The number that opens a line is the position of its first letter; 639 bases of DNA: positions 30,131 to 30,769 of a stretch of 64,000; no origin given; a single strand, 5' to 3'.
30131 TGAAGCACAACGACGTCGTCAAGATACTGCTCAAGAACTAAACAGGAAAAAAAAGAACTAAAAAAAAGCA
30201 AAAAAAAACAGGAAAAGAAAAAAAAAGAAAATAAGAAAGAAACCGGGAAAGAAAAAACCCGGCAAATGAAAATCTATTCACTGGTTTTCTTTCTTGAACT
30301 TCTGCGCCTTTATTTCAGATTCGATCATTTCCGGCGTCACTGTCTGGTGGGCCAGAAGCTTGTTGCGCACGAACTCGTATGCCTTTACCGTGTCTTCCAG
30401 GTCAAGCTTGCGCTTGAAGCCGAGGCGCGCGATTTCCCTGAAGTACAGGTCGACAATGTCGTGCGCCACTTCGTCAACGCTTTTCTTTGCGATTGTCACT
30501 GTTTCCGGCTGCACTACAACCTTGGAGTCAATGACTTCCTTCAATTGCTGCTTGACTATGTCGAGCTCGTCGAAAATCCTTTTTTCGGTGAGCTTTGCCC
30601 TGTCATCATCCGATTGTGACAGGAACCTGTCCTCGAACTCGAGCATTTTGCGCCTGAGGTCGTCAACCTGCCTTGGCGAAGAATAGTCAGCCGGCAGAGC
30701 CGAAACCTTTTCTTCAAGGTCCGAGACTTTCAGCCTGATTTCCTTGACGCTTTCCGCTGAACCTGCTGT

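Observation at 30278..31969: Large protein combining a histone H1-like Ala/Lys/Pro/Arg-rich basic region with a long repetitive coiled-coil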

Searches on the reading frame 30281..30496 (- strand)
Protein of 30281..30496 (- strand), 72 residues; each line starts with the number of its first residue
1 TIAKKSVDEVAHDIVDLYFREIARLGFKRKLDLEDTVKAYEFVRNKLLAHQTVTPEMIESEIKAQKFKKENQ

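Call 36: search_solved_structures(query=A3, max_evalue=10, show_alignments=3)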
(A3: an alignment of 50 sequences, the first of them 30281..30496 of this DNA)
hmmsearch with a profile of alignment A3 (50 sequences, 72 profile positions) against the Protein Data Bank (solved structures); distinct sequences matched with E-value up to 10: 7.
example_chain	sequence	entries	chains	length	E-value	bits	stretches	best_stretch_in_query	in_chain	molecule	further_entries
3hx3_A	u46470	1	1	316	0.41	13.7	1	31-52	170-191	Retinaldehyde-binding protein 1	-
3hy5_A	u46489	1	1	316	0.42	13.7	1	31-52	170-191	Retinaldehyde-binding protein 1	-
4cj6_A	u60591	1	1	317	0.42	13.7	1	31-52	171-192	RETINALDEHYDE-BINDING PROTEIN 1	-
4ciz_A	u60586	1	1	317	0.42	13.7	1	31-52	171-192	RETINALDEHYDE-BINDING PROTEIN 1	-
5cx8_A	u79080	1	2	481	0.57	13.2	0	37-65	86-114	Lipoprotein RagB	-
6sm3_A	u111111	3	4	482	0.57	13.2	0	37-65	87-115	Lipoprotein RagB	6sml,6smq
6sli_A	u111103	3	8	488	0.59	13.2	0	37-65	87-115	Lipoprotein RagB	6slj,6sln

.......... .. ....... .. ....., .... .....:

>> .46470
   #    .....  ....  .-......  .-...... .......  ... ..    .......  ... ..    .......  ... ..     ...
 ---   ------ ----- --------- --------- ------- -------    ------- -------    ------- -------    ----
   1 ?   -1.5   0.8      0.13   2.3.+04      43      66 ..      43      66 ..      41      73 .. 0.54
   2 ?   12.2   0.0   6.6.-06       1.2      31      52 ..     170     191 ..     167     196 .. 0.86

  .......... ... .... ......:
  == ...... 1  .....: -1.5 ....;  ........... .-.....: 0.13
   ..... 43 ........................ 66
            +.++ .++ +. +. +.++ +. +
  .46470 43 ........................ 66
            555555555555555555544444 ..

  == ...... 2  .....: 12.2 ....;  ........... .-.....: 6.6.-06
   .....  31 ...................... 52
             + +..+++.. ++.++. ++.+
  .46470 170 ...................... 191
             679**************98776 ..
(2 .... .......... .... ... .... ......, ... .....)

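Call 41: predict_structure(alignment_id=A3)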
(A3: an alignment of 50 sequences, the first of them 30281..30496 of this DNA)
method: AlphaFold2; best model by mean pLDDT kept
length: 72 residues; sequences in the alignment: 50
mean_pLDDT: 88.4   pTM: 0.75
mean pLDDT of the five models: 88.4, 87.9, 86.3, 84.8, 80.0
residues with pLDDT >= 90: 44; 70-90: 20; 50-70: 8; < 50: 0
segments of 3 or more residues with pLDDT < 50: none
pLDDT, mean of each block of 10 residues (from residue 1): 84 94 77 89 97 95 86 74
secondary structure, 60 per line:
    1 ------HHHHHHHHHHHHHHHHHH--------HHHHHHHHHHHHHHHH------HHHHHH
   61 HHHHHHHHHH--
elements in order: H7-24 H33-48 H55-70
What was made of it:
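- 30281..30478 (-): C-terminal three-helix domain (residues 478-543). The core motif is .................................. AF2 on a 50-sequence alignment gives pLDDT 88.4 and three helices (call 41).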

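Call 77: fold_search(model_id=the predicted structure, library=pdb)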
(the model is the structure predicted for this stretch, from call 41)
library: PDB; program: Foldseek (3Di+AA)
matches with E <= 10: 54; with E <= 0.001: 0
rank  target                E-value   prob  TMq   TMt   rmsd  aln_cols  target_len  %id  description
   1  8r60_C                2.9e+00  0.08  0.26  0.12  10.9        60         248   18  1918 H1N1 Viral polymerase heterotrimer in complex with 4 repeat serine-5 phosphorylated PolII peptide (released 2024-03-27)
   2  8r65_C                2.9e+00  0.08  0.26  0.05  10.9        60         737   18  1918 H1N1 Viral polymerase heterotrimer in complex with 4 repeat serine-5 phosphorylated PolII peptide with ordered PB (released 2024-03-27)
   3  3adb_B                3.1e+00  0.10  0.30  0.14   5.3        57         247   21  Crystal structure of O-phosphoseryl-tRNA kinase complexed with selenocysteine tRNA and AMPPNP (crystal type 1) (released 2010-07-28)
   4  6zhi_C                3.3e+00  0.08  0.28  0.12   8.9        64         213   19  Structure of the Plasmodium falciparum Hsp70-x substrate binding domain in complex with hydrophobic peptide (released 2020-09-09)
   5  4po2_B                3.5e+00  0.08  0.27  0.12   8.2        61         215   16  Crystal Structure of the Stress-Inducible Human Heat Shock Protein HSP70 Substrate-Binding Domain in Complex with Pept (released 2014-08-20)
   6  6zhi_B                3.8e+00  0.08  0.28  0.10   9.0        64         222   17  Structure of the Plasmodium falciparum Hsp70-x substrate binding domain in complex with hydrophobic peptide (released 2020-09-09)
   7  3lof_D                4.0e+00  0.05  0.24  0.23   7.8        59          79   17  C-terminal domain of human heat shock 70kDa protein 1B. (released 2010-02-16)
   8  7yh8_A                4.2e+00  0.13  0.37  0.42   7.4        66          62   14  Crystal structure of a heterochiral protein complex (released 2023-07-19)
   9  6e1j_A                4.5e+00  0.23  0.48  0.10   2.7        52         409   15  Crystal Structure of Methylthioalkylmalate Synthase (BjuMAM1.1) from Brassica juncea (released 2019-05-08)
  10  8umu_D                4.5e+00  0.08  0.31  0.11   6.0        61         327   11  Atomic model of the human CTF18-RFC-PCNA binary complex in the four-subunit binding state (state 3) (released 2024-05-08)
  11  4r5l_D                4.5e+00  0.08  0.29  0.11   8.5        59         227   12  Crystal structure of the DnaK C-terminus (Dnak-SBD-C) (released 2014-09-10)
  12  3lof_A                4.5e+00  0.07  0.27  0.23   8.2        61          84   16  C-terminal domain of human heat shock 70kDa protein 1B. (released 2010-02-16)
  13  6is0_A                4.5e+00  0.07  0.29  0.07  10.0        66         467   14  Crystal structure of the zebrafish cap-specific adenosine methyltransferase bound to SAH and m7G-capped RNA (released 2018-12-05)
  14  2ahm_A                4.8e+00  0.12  0.36  0.34   6.2        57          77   12  Crystal structure of SARS-CoV super complex of non-structural proteins: the hexadecamer (released 2005-11-15)
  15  4r5j_A                4.8e+00  0.07  0.29  0.11   8.7        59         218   12  Crystal structure of the DnaK C-terminus (Dnak-SBD-A) (released 2014-09-10)
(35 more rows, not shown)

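Call 80: find_related_loci(query=A7, collection=metagenome_contigs, flank=6000)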
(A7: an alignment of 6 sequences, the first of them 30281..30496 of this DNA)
Query A7 (72 aa) in metagenome_contigs; peptide patterns used: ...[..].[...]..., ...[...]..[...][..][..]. (x = any residue, [..] = any of these).
156 stretches matched a pattern; 50 encode a relative of the query (tblastn E <= 1e-3); 50 distinct loci.
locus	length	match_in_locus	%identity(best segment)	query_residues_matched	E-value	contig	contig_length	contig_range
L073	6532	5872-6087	94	1-72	4e-43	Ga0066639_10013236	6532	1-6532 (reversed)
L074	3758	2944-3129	47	8-65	1e-11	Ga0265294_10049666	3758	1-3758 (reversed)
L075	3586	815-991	46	8-66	2e-11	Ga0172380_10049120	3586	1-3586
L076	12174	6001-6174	48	8-61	2e-11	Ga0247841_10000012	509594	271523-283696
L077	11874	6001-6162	48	8-57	6e-11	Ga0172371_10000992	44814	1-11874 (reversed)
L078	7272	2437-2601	48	8-63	4e-11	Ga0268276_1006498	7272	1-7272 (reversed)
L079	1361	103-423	60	8-47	7e-11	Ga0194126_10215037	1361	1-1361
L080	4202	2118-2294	44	8-66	7e-11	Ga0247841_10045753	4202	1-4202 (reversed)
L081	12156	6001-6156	53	6-58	9e-11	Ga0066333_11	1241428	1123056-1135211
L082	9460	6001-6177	42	8-66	1e-10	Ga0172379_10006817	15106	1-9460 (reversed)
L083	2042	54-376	56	8-51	1e-10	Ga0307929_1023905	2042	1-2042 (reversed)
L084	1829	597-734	54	2-47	1e-10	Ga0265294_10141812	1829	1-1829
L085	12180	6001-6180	46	8-68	2e-10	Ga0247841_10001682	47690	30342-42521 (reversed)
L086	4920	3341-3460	55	8-47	1e-10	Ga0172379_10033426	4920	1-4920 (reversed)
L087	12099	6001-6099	61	8-40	1e-10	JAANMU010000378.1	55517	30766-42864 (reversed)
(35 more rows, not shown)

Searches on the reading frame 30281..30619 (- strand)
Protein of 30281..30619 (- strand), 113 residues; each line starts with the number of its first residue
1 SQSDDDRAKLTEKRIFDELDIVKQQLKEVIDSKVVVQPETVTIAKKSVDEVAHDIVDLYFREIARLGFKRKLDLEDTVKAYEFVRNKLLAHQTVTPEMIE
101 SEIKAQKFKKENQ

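Call 12: search_solved_structures(query=window:30281-30619:-, max_evalue=10, show_alignments=3)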
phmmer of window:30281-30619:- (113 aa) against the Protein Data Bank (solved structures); distinct sequences matched with E-value up to 10: 2.
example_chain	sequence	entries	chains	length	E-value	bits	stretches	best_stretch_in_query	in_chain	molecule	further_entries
3txm_A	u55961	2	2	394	0.41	14.6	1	2-72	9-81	26S proteasome regulatory complex subunit p42B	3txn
8w6m_A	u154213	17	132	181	0.46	14.4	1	26-103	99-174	Ferritin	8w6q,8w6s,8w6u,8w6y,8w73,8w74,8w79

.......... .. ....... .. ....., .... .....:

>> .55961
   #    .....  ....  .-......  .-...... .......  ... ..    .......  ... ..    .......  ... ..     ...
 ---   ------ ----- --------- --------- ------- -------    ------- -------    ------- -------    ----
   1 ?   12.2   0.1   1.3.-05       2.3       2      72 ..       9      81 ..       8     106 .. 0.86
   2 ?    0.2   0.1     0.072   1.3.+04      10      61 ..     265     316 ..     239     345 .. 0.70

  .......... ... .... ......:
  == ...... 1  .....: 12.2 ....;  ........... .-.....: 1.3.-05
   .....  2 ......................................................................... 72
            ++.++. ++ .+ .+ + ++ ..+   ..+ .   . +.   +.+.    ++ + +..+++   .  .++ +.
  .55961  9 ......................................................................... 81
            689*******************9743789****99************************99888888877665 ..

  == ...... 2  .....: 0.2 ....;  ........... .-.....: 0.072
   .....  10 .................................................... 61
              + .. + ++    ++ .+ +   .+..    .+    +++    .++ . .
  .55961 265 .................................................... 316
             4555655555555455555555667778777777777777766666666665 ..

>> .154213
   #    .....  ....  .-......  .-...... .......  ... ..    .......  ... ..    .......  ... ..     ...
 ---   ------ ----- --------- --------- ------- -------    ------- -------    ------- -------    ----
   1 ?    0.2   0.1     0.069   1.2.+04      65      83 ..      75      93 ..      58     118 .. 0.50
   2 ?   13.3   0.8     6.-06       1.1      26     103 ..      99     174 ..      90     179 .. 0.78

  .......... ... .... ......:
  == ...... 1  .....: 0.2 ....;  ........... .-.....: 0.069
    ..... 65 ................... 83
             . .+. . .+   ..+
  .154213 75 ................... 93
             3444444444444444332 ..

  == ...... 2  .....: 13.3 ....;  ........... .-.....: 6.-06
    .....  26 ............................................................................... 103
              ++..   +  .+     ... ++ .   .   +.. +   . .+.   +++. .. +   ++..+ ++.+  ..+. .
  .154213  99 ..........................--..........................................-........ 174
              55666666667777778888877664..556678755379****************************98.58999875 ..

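Call 14: find_homologous_proteins(query=window:30281-30619:-, max_evalue=0.01)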
Query window:30281-30619:- (113 aa): 1 proteins with E <= 0.01 among 17 candidates.
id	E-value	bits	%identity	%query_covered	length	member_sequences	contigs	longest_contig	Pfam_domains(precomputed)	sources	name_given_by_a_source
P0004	2.2e-58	213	95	100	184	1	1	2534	-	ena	-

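Call 19: find_encoding_contigs(protein=P0004, flank=10000)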
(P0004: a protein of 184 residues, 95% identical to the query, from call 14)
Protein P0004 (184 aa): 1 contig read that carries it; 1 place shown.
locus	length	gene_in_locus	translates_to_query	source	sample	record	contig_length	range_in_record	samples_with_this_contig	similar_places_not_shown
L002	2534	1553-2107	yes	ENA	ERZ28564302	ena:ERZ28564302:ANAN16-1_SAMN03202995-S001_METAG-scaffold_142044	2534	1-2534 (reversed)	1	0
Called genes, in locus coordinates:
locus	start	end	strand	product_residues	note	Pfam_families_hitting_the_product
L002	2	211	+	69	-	?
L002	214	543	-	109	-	-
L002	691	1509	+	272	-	-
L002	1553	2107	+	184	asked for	-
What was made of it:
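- One relative (L002) appears split into two ORFs (call 19).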
